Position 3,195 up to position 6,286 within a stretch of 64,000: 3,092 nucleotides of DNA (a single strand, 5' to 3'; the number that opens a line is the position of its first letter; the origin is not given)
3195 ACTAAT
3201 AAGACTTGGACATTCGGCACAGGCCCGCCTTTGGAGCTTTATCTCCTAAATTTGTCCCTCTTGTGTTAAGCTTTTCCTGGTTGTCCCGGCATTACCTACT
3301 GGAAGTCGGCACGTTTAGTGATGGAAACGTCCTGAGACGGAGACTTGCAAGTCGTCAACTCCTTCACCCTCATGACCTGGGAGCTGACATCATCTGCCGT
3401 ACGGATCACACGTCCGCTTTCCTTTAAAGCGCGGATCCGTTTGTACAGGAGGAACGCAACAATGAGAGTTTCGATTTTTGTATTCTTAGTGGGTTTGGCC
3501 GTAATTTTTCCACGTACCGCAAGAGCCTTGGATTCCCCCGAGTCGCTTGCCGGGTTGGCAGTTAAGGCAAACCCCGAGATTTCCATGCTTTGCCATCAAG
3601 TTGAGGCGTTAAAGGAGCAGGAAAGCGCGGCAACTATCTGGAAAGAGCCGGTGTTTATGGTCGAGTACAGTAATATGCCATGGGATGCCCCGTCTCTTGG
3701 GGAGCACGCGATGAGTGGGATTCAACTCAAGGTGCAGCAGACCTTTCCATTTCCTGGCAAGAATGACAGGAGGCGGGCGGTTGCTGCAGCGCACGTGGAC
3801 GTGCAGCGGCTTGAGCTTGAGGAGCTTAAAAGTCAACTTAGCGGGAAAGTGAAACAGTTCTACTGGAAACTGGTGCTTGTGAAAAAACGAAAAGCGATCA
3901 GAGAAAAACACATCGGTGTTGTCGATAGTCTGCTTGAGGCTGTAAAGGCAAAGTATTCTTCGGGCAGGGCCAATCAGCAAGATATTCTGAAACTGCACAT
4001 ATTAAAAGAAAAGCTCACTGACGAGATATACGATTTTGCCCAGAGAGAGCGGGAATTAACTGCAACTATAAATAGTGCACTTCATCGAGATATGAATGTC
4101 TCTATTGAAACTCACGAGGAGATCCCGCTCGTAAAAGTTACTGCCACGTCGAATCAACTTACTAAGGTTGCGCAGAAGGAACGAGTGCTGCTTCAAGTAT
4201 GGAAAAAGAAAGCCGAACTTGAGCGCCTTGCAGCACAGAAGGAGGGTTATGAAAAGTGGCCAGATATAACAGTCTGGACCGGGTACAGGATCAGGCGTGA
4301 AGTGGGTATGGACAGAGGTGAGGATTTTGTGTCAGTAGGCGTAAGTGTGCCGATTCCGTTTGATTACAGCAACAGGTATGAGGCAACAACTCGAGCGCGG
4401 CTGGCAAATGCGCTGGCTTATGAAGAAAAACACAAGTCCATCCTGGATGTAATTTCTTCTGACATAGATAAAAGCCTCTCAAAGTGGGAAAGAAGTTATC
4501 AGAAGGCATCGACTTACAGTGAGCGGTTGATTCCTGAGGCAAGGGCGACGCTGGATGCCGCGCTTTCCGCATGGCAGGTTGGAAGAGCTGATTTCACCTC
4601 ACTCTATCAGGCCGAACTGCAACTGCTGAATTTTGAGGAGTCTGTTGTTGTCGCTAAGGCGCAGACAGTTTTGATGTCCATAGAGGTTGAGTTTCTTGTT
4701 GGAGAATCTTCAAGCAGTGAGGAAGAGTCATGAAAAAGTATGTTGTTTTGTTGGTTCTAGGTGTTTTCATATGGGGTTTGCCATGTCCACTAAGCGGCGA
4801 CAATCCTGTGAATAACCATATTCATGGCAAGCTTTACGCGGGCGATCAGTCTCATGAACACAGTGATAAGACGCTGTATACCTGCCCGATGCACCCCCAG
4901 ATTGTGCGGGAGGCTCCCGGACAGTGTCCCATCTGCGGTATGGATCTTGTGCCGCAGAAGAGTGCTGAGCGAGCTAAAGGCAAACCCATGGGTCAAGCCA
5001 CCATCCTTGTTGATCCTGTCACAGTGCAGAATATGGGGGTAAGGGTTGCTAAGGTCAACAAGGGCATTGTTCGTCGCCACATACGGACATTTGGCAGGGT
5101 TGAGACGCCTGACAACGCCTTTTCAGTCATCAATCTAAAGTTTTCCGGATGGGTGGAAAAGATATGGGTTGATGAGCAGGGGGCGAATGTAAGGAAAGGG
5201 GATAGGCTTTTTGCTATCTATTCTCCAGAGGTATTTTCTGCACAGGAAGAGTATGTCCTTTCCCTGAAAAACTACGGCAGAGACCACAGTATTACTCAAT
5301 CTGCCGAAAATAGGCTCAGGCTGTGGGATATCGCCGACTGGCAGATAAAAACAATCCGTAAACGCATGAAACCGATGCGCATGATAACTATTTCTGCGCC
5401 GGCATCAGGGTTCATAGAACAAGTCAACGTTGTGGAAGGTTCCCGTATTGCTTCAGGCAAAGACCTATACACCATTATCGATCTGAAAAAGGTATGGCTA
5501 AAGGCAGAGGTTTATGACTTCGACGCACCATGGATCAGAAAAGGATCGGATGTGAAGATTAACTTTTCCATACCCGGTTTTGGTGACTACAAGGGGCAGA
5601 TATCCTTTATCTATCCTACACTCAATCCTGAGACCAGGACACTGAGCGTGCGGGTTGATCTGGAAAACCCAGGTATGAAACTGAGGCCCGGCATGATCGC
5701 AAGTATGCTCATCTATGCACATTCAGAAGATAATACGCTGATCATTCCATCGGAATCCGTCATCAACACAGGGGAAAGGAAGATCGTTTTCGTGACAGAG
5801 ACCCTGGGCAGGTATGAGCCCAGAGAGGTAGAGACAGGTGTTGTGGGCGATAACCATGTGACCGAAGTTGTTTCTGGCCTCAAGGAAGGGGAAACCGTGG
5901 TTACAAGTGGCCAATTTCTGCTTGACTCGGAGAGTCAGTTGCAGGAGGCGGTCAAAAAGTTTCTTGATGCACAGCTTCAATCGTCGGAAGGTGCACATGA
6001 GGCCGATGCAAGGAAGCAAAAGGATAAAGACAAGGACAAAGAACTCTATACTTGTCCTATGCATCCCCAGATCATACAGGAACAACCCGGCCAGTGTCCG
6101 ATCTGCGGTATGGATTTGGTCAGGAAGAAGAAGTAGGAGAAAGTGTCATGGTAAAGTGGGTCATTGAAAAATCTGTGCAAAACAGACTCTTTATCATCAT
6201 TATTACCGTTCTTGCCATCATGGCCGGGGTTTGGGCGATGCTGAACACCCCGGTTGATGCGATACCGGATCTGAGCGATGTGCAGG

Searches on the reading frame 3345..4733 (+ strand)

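Call 82: search_protein_families(library=pfam, proteins=[window:3345-4733:+], max_evalue=0.0001)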
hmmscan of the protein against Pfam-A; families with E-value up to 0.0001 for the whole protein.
window:3345-4733:+ (462 aa): 1 family
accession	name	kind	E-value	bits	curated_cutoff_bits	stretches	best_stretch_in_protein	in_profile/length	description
PF02321.23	OEP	-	2.8e-26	92.9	22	2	271-452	3-186/187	Outer membrane efflux protein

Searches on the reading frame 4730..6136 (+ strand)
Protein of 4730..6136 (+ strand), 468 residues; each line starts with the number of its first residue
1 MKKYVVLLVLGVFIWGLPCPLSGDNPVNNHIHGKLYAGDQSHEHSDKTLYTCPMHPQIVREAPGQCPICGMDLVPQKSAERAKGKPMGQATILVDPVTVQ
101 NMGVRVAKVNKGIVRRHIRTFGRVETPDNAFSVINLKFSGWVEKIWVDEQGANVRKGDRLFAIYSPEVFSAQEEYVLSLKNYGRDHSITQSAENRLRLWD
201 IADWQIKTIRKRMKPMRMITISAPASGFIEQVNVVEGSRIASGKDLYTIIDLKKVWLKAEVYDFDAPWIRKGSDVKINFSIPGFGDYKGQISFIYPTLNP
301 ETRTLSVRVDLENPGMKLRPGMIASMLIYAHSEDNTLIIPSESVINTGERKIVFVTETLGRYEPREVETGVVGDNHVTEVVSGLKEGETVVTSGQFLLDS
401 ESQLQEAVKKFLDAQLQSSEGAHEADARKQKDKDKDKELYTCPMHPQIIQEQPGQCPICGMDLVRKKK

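Call 82: search_protein_families(library=pfam, proteins=[window:4730-6136:+], max_evalue=0.0001)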
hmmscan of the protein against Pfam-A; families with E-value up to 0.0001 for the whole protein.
window:4730-6136:+ (468 aa): 3 families
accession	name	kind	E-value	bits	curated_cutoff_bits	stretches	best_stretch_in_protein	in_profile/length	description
PF16576.10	HlyD_D23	-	6.6e-66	222.1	30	1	115-324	3-214/214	Barrel-sandwich domain of CusB or HlyD membrane-fusion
PF19335.5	HMBD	-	7.7e-28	96.6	23.6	2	50-75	2-27/28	Heavy metal binding domain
PF13437.12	HlyD_3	-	7.6e-21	75.3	22.2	1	220-321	1-106/106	HlyD family secretion protein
